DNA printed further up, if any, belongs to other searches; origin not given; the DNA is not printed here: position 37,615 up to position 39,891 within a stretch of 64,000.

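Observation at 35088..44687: Coupled glycan operon centred on a YvcK/CofD-like::GT2 fusion, with nucleotidyltransferase, HAD, methyltransferase, gmd and an organophosphate transporter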

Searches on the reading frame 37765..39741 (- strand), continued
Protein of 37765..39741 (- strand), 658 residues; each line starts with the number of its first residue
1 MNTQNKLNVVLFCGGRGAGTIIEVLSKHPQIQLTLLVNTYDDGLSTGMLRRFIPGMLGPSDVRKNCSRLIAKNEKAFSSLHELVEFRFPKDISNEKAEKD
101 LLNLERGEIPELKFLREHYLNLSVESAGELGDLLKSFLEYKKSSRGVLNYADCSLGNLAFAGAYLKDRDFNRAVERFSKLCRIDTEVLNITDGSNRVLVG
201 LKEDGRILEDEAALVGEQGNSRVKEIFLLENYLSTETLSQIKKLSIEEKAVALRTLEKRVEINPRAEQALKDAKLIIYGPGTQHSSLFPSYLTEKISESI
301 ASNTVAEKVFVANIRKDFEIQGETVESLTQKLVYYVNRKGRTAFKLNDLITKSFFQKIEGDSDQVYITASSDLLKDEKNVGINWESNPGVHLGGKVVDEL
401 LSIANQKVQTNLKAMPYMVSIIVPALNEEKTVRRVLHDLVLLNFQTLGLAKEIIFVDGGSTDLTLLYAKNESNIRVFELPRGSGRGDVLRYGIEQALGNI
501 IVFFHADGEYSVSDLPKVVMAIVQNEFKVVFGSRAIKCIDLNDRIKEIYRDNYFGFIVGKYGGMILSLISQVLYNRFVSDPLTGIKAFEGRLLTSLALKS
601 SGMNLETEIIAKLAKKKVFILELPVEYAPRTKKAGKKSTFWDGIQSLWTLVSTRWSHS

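Call 44: search_protein_families(library=pfam, proteins=[L030:8491-9963:+], max_evalue=0.0001)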
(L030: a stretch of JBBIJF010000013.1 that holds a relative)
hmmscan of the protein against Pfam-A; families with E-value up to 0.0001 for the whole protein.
L030:8491-9963:+ (490 aa): 6 families
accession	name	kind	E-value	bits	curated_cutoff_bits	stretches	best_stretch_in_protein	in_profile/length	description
PF13419.12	HAD_2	-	2.9e-28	99.6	23.8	1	6-184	1-177/178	Haloacid dehalogenase-like hydrolase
PF00702.32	Hydrolase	-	1.4e-25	91.3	26.4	1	3-179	1-191/191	haloacid dehalogenase-like hydrolase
PF12804.13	NTP_transf_3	-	2.5e-18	67.2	27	1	245-361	1-112/160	MobA-like NTP transferase domain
PF01128.25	IspD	-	9.6e-10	39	27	1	245-305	3-65/221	2-C-methyl-D-erythritol 4-phosphate cytidylyltransferase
PF13242.12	Hydrolase_like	-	1.1e-06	28.8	22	1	140-209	2-75/75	HAD-hyrolase-like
PF12710.13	HAD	-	5.1e-05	24.2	27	0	6-136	1-142/189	haloacid dehalogenase-like hydrolase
